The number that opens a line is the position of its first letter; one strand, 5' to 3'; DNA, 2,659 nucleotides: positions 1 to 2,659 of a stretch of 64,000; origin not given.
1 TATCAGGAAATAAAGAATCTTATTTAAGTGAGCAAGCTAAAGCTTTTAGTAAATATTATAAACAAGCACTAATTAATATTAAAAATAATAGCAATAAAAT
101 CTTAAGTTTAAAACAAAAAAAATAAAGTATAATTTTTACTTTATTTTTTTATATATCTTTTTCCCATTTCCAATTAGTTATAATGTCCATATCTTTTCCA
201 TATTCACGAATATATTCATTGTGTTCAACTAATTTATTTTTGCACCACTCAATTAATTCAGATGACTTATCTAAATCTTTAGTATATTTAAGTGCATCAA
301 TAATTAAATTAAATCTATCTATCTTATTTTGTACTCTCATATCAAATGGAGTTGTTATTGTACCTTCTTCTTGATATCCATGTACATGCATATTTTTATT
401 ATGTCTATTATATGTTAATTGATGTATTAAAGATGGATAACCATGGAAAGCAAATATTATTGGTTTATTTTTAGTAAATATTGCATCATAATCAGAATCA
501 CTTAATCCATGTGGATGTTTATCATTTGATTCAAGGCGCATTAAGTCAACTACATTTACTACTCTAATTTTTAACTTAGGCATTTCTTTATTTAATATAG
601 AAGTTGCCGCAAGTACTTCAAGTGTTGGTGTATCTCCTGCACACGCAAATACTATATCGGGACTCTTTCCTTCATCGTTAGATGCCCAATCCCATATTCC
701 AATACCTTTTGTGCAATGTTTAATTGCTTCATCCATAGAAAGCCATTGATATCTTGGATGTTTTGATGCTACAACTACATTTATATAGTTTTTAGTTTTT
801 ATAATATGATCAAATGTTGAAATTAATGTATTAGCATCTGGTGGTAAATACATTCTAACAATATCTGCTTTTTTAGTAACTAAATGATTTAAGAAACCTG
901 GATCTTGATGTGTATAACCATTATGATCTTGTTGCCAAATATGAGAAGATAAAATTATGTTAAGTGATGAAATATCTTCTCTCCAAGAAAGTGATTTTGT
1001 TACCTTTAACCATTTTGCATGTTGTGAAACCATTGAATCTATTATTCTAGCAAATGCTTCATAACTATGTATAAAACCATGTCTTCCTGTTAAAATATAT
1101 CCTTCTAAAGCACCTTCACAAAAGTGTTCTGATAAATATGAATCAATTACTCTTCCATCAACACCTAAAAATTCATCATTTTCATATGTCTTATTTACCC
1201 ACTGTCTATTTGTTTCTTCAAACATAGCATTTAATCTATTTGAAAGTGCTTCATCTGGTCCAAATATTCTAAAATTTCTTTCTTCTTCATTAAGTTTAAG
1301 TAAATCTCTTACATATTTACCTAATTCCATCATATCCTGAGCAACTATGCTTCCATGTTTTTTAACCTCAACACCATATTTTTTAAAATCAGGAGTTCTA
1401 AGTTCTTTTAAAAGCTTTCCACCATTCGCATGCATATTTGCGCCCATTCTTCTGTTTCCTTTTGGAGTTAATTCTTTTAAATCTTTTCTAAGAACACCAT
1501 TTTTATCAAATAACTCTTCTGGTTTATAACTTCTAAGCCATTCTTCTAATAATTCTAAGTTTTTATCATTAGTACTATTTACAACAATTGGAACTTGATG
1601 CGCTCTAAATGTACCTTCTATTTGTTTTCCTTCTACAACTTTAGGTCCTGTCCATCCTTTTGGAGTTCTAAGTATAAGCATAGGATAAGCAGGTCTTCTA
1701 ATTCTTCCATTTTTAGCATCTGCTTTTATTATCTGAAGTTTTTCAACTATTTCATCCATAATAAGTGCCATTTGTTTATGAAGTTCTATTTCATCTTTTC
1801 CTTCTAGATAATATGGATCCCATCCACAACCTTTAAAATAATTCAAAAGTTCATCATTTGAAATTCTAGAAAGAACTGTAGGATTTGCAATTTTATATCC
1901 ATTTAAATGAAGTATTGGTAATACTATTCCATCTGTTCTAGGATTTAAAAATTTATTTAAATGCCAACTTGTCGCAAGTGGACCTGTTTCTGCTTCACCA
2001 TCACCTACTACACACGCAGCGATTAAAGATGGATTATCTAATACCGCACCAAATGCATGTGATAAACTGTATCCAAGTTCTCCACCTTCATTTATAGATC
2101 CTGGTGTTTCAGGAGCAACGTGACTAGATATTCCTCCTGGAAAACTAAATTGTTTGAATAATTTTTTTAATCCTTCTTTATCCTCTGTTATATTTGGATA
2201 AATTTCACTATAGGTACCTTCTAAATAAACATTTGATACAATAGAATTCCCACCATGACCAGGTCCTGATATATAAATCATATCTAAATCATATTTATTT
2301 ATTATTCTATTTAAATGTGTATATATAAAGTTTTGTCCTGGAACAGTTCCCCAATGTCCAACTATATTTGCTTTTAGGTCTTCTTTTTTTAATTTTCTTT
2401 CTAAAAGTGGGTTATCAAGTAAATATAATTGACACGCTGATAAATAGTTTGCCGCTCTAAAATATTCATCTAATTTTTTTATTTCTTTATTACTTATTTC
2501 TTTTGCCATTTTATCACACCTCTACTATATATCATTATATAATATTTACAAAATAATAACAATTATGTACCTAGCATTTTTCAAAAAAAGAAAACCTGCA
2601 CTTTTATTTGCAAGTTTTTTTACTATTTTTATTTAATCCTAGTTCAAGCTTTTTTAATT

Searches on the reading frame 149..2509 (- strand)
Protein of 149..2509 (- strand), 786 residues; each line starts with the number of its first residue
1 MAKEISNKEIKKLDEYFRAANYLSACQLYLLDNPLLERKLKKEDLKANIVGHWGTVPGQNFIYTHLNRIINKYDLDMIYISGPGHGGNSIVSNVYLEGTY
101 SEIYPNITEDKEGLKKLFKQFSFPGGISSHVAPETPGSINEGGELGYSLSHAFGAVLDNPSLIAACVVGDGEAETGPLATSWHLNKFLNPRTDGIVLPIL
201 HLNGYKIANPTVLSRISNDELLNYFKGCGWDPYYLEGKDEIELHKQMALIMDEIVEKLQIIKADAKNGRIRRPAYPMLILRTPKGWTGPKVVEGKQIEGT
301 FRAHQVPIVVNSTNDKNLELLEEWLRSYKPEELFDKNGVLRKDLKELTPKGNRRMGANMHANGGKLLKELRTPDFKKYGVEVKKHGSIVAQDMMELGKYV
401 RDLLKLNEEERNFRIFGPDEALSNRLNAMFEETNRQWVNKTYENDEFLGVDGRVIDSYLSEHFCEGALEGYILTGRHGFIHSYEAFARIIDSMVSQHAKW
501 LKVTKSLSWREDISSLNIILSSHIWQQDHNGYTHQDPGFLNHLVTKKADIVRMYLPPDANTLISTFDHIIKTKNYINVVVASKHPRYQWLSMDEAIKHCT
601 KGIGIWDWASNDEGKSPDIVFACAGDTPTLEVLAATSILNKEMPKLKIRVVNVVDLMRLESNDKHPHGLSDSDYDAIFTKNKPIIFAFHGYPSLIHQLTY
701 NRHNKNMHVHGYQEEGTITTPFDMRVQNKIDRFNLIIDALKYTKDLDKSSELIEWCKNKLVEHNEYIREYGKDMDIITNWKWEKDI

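Call 78: find_encoding_contigs(protein=window:149-2509:-, flank=10000, max_places=2)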
Protein window:149-2509:- (786 aa): 22 contigs read that carry it; 2 places shown.
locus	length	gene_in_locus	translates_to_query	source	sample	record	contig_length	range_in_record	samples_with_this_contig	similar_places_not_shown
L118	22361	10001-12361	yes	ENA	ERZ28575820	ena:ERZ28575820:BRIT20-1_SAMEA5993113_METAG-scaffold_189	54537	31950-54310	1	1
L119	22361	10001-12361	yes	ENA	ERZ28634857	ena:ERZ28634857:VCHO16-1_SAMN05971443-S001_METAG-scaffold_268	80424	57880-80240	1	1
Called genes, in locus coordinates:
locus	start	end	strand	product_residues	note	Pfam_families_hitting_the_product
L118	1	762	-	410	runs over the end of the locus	PF08486:SpoIID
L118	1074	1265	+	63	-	-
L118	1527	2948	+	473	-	PF16403:Bact_surface_Ig-like, PF01522:Polysacc_deac_1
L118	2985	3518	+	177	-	-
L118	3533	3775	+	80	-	PF00440:TetR_N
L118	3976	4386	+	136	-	PF01741:MscL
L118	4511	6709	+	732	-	PF00005:ABC_tran, PF02463:SMC_N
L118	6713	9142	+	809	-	PF00005:ABC_tran, PF02687:FtsX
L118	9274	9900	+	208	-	PF04607:RelA_SpoT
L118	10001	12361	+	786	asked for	PF09364:XFP_N, PF03894:XFP, PF09363:XFP_C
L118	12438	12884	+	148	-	PF12802:MarR_2, PF01047:MarR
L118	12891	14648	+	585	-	PF00664:ABC_membrane, PF02463:SMC_N (faint), PF00005:ABC_tran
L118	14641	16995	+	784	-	PF00664:ABC_membrane, PF00005:ABC_tran, PF02463:SMC_N (faint)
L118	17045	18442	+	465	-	PF01266:DAO (faint), PF01946:Thi4, PF03486:HI0933_like (weak), PF05834:Lycopene_cycl (faint), PF07992:Pyr_redox_2, PF13450:NAD_binding_8 (faint), PF13738:Pyr_redox_3 (faint), PF21688:FAD-depend_C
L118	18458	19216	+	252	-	PF23441:SDR, PF00106:adh_short, PF02719:Polysacc_synt_2 (weak), PF08659:KR, PF13561:adh_short_C2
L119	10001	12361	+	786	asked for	PF09364:XFP_N, PF03894:XFP, PF09363:XFP_C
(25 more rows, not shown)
